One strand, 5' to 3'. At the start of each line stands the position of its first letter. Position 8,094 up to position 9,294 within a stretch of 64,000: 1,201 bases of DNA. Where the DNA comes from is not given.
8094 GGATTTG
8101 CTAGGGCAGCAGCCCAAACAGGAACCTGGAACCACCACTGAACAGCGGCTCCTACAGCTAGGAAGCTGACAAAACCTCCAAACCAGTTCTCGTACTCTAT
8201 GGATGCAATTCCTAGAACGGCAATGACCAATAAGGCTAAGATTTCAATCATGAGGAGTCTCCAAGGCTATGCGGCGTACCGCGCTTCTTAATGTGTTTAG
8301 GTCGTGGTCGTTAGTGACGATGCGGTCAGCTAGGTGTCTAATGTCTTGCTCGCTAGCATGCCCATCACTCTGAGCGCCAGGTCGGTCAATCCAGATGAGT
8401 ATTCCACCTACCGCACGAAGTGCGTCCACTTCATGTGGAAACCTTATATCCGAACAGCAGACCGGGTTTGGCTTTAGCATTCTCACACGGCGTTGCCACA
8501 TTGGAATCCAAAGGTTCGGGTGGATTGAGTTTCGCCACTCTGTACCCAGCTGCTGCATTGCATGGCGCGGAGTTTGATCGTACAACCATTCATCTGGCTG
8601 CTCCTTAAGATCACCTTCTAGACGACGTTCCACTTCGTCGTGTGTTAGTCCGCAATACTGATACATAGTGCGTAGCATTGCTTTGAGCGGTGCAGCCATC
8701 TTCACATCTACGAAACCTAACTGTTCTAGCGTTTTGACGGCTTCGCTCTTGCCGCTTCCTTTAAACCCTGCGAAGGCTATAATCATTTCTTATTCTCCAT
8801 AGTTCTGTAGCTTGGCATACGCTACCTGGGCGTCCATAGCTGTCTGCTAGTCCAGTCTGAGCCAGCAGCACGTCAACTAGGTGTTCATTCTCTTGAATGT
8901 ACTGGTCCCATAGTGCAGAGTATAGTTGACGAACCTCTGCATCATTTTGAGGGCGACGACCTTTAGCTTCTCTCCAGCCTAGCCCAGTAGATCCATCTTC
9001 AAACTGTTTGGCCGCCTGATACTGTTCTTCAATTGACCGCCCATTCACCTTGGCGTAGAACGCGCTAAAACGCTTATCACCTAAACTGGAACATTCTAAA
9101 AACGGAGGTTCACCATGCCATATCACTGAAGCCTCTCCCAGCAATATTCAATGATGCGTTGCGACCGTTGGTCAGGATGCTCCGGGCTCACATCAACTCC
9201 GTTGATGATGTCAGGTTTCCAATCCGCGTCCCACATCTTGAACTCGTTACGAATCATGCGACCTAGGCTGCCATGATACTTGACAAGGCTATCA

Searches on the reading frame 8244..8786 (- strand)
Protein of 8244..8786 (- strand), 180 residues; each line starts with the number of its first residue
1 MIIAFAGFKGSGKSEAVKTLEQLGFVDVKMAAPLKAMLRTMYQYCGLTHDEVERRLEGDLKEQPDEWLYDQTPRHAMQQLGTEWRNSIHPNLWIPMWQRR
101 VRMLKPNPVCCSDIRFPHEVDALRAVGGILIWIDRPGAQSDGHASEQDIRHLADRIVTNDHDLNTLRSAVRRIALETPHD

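Call 13: search_protein_families(library=phrogs, proteins=[window:8244-8786:-], max_evalue=0.01)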
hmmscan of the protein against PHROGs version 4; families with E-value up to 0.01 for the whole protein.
window:8244-8786:- (180 aa): 1 family
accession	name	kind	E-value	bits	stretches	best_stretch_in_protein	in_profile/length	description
phrog_139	-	other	2.5e-42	146.5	1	1-176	84-262/342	deoxynucleoside monophosphate kinase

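Call 14: search_protein_families(library=pfam, proteins=[window:8244-8786:-], max_evalue=0.01)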
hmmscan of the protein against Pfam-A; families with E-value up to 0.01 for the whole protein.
window:8244-8786:- (180 aa): 1 family
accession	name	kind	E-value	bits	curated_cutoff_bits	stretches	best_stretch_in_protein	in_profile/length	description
PF21448.3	DNMK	-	3.2e-14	53.5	27.1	1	74-168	131-231/232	Deoxynucleotide monophosphate kinase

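Call 22: search_dna_similar(query=window:8244-8786:-, collection=phages, mode=protein, max_rows=15)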
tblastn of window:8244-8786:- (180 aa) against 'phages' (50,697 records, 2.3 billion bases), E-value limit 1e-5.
Records with a match: 531; places in all: 531; records where one place covers at least 80% of the query: 310.
Best place of each record, by identity: <60% 531.
By first word of the organism name: Streptomyces 143; Arthrobacter 74; Vibrio 52; Caulobacter 36; Rhizobium 30; Pseudomonas 23; Escherichia 21; Klebsiella 18; Stenotrophomonas 16; Brevundimonas 15; and 40 more.
By host as written in the record: Arthrobacter globiformis B-2979 42; Vibrio harveyi BAA-1116 36; - 25; Streptomyces griseus ATCC 10137 22; Streptomyces lividans JI 1326 20; Streptomyces xanthochromogenes NRRL B-5410 16; Caulobacter vibrioides CB15 15; Streptomyces coelicolor 15; and 141 more.
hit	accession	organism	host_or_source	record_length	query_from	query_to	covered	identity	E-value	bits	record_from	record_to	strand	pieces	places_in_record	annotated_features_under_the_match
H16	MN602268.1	Bacteriophage DSS3_MAL1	-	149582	2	171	94%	47.2%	2e-40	150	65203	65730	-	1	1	hypothetical protein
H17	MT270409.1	Phaeobacter phage MD18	Phaeobacter inhibens DSM 17395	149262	2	171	94%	46.6%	1e-39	147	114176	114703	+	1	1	hypothetical protein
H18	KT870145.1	Roseobacter phage DSS3P8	Ruegeria pomeroyi DSS-3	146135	2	173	96%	45.8%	2e-38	144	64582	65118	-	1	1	deoxynucleotide monophosphate kinase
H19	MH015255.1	Ruegeria phage vB_RpoS-V10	Ruegeria pomeroyi DSS-3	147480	2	173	96%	45.8%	2e-38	144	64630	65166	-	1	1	deoxynucleotide monophosphate kinase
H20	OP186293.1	Rhodobacter phage RcXuper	Rhodobacter capsulatus YW1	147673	2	160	88%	48.5%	4e-39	146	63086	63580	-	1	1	deoxynucleoside monophosphate kinase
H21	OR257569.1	Ruegeria phage RpAliso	Ruegeria pomeroyi DSS-3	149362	2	165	91%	44.3%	7e-36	137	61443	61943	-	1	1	deoxynucleoside monophosphate kinase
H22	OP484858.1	Sinorhizobium phage NV1.1.1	Sinorhizobium meliloti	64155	2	172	95%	41.1%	2e-28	115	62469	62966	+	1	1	hypothetical protein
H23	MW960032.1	Rhizobium phage RHph_X2_25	Sinorhizobium americanum X2_25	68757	2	172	95%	40.5%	7e-28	114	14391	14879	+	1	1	deoxynucleotide monophosphate kinase protein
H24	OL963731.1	Citromicrobium phage vB_CbaS-RXM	Citromicrobium bathyomarinum JL1366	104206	2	164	91%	41.9%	2e-27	113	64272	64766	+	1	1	dNMP kinase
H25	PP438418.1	Microcystis phage Mwe-JY26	Microcystis wesenbergii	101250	1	176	98%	38.7%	1e-27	113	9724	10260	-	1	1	dNMP kinase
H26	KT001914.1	Caulobacter phage Seuss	Caulobacter crescentus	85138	2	160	88%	42.6%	2e-31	124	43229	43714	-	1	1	nucleoside hydrolase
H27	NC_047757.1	Caulobacter phage Seuss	Caulobacter crescentus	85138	2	160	88%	42.6%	2e-31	124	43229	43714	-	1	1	nucleoside hydrolase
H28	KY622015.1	Shewanella phage SppYZU01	Shewanella baltica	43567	2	170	94%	38.7%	1e-16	82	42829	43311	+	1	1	hypothetical protein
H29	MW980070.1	Rhizobium phage RHEph21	Rhizobium gallicum sv. phaseoli R72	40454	1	174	97%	36.3%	8e-24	102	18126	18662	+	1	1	deoxynucleotide monophosphate kinase protein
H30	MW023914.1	Rhizobium phage vB_RleA_TRX32-1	Rhizobium leguminosarum TRX32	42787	1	174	97%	35.8%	6e-23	100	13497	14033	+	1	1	hypothetical protein | exonuclease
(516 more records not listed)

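Call 24: get_annotated_region(hit=H18, flank=9000)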
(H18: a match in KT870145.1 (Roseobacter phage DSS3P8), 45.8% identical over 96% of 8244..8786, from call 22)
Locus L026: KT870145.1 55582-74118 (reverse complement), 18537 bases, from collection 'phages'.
description: Roseobacter phage DSS3P8, complete genome.
organism: Roseobacter phage DSS3P8 (NCBI taxid 1735562)
taxonomy: Viruses; Duplodnaviria; Heunggongvirae; Uroviricota; Caudoviricetes
host: Ruegeria pomeroyi DSS-3; source: -; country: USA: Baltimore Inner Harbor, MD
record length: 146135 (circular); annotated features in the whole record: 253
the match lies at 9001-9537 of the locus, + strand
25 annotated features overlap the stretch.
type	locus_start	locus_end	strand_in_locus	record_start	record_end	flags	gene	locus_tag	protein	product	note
CDS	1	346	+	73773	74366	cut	-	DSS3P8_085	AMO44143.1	HD superfamily hydrolase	gp085; COG1896: Predicted hydrolases of HD superfamily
CDS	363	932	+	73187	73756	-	-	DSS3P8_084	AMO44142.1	hypothetical protein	gp084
CDS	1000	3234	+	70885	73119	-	-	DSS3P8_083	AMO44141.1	DNA polymerase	gp083; T7-like phage DNA polymerase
CDS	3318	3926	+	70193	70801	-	-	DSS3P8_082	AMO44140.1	DNA polymerase III alpha subunit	gp082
CDS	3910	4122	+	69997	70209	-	-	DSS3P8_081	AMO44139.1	hypothetical protein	gp081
CDS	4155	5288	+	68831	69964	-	-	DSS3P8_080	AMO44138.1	hypothetical protein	gp080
CDS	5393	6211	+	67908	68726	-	-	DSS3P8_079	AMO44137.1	hypothetical protein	gp079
CDS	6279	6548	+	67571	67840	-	-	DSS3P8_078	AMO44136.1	hypothetical protein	gp078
CDS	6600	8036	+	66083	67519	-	-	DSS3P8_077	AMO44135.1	RecD-like DNA helicase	gp077; RecD-like DNA helicase Atu2026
CDS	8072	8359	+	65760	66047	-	-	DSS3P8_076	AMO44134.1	hypothetical protein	gp076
CDS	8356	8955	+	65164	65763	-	-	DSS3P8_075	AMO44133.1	nucleotide pyrophosphohydrolase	gp075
CDS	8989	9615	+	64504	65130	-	-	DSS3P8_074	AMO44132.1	deoxynucleotide monophosphate kinase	gp074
CDS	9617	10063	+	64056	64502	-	-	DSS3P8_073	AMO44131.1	dCMP deaminase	gp073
CDS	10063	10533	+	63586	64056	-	-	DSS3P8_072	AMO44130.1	hypothetical protein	gp072; hypothetical protein, DUF1052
CDS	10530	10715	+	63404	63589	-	-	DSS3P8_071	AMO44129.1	hypothetical protein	gp071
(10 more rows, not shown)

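Call 25: get_annotated_region(hit=H20, flank=9000)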
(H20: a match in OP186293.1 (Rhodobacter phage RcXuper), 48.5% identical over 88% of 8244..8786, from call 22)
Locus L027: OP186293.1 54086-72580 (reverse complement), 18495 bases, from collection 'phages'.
description: Rhodobacter phage RcXuper, complete genome.
organism: Rhodobacter phage RcXuper (NCBI taxid 2973496)
taxonomy: Viruses; Duplodnaviria; Heunggongvirae; Uroviricota; Caudoviricetes
host: Rhodobacter capsulatus YW1; source: water; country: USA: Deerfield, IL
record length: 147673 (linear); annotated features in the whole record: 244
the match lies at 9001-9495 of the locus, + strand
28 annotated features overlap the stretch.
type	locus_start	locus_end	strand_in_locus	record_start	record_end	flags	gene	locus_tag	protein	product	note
CDS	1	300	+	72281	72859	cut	-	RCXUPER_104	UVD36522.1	HD superfamily hydrolase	-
CDS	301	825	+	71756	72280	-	-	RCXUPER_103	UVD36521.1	restriction endonuclease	-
CDS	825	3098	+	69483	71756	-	-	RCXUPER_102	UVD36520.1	DNA polymerase I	-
CDS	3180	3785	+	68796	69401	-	-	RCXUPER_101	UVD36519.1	DNA polymerase III alpha subunit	-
CDS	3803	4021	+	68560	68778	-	-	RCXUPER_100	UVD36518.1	hypothetical protein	-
CDS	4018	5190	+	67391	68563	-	-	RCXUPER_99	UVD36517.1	exonuclease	-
CDS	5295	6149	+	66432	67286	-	-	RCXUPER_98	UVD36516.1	hypothetical protein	-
CDS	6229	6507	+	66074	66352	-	-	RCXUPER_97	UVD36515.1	hypothetical protein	-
CDS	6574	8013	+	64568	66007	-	-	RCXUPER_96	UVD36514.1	RecD-like DNA helicase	-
CDS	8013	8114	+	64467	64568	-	-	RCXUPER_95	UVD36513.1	hypothetical protein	-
CDS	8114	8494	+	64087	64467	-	-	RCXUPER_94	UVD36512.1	hypothetical protein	-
CDS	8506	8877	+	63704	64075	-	-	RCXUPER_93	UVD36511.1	MazG-like nucleotide pyrophosphohydrolase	-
CDS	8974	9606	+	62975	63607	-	-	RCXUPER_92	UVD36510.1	deoxynucleoside monophosphate kinase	-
CDS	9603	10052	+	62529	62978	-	-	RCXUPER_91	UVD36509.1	deoxycytidylate deaminase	-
CDS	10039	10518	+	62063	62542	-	-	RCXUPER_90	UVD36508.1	endonuclease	-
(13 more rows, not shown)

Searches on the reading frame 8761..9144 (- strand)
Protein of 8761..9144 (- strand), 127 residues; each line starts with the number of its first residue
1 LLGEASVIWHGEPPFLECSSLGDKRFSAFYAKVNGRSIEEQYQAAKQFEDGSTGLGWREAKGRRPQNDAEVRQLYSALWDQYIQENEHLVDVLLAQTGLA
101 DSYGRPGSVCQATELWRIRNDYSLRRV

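Call 13: search_protein_families(library=phrogs, proteins=[window:8761-9144:-], max_evalue=0.01)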
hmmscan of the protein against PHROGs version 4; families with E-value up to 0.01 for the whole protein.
window:8761-9144:- (127 aa): 1 family
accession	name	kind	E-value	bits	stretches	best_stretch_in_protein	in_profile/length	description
phrog_9995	-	unknown function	1.2e-35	124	1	9-121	3-121/124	-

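Call 14: search_protein_families(library=pfam, proteins=[window:8761-9144:-], max_evalue=0.01)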
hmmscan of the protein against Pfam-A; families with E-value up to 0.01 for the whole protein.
window:8761-9144:- (127 aa): 0 families
